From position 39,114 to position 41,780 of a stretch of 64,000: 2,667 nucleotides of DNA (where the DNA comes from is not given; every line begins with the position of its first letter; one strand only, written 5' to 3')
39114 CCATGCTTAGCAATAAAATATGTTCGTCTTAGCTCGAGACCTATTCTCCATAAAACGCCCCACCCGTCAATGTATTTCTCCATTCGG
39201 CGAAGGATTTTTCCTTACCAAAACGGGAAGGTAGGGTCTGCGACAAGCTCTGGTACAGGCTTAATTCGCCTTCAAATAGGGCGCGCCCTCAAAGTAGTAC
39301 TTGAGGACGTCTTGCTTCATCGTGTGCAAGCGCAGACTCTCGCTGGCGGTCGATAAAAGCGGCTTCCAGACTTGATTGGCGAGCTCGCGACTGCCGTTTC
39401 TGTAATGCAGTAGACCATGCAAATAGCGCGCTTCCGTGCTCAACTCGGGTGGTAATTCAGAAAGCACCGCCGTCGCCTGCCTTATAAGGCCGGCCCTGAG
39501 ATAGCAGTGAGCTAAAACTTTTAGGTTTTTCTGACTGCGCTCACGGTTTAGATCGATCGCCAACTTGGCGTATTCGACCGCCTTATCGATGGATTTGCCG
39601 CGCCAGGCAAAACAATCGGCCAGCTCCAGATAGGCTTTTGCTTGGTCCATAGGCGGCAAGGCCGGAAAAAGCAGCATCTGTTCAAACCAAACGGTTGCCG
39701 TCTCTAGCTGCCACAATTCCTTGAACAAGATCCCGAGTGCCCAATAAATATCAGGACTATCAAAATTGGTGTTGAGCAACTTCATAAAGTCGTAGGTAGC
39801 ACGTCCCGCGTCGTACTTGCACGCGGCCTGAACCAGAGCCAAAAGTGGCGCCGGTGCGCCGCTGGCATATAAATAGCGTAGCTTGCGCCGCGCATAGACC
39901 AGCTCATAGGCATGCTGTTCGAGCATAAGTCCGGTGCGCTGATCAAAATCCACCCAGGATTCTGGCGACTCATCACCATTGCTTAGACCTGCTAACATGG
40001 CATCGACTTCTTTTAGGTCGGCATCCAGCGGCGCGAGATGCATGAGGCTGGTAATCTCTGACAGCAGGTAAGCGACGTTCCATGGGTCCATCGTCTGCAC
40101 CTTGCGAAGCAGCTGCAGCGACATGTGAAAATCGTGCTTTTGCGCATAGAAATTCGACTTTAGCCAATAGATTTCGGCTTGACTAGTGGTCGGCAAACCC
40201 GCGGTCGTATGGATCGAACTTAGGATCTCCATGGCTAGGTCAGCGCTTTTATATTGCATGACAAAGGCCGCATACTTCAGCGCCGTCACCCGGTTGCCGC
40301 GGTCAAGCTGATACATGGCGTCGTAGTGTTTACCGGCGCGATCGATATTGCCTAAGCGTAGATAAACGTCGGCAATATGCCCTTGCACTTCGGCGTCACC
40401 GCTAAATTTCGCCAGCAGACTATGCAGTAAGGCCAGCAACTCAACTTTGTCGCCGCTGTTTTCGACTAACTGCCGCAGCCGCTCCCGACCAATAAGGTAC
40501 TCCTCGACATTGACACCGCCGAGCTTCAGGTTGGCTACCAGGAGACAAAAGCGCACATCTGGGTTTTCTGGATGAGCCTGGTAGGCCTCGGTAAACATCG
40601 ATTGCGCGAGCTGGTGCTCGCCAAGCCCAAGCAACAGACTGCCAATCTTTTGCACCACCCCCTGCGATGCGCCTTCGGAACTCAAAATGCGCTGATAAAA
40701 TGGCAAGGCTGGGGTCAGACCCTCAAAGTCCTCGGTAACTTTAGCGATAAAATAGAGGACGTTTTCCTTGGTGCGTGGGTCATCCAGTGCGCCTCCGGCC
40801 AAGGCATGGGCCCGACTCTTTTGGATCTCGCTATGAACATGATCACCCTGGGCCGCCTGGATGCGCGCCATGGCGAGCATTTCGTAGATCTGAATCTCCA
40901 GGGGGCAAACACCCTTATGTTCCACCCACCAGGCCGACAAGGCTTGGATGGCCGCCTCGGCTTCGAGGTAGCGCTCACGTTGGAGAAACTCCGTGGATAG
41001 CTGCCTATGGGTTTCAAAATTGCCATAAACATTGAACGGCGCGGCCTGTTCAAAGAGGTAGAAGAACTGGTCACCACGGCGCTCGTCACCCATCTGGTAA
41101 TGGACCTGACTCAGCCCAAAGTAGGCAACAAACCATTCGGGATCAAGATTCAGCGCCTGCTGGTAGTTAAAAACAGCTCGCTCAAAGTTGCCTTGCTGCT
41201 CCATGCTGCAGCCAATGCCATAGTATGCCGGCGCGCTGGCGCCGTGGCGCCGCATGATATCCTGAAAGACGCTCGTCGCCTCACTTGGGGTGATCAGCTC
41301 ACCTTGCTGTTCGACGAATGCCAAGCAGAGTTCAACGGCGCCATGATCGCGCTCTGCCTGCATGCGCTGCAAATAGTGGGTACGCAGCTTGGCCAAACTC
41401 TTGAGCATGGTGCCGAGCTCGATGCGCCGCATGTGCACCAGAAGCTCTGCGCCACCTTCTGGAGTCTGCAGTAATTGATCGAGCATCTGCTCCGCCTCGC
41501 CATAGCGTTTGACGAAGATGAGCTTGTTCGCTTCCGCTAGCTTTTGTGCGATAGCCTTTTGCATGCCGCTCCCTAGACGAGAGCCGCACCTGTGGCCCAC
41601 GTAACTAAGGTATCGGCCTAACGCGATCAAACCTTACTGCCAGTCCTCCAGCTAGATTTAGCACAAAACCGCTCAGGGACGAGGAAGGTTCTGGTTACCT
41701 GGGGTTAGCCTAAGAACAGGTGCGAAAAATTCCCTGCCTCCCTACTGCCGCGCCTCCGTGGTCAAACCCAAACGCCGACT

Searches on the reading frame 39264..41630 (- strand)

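Call 85: search_protein_families(library=pfam, proteins=[window:39264-41630:-], max_evalue=0.00001)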
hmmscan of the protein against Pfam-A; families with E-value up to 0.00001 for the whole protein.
window:39264-41630:- (789 aa): 8 families
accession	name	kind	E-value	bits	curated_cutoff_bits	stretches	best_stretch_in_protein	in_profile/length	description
PF14559.12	TPR_19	-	1.3e-17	64.3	25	0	681-736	7-61/68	Tetratricopeptide repeat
PF13181.12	TPR_8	-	4.1e-16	58.1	25.7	0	133-165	1-33/34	Tetratricopeptide repeat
PF07719.23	TPR_2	-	4.8e-13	48.6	27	1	133-165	1-33/34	Tetratricopeptide repeat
PF13432.12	TPR_16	-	3.2e-12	47.1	32.7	0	400-446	18-64/65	Tetratricopeptide repeat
PF13424.12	TPR_12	-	9.2e-11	42.2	30.1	0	127-164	39-76/77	Tetratricopeptide repeat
PF13428.12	TPR_14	-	6.6e-10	39.1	23.5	0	329-363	7-41/44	Tetratricopeptide repeat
PF13414.12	TPR_11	-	9.6e-10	38.4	26.8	1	145-181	6-42/42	TPR repeat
PF00515.34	TPR_1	-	2.6e-09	36.9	27.8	0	133-165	1-33/34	Tetratricopeptide repeat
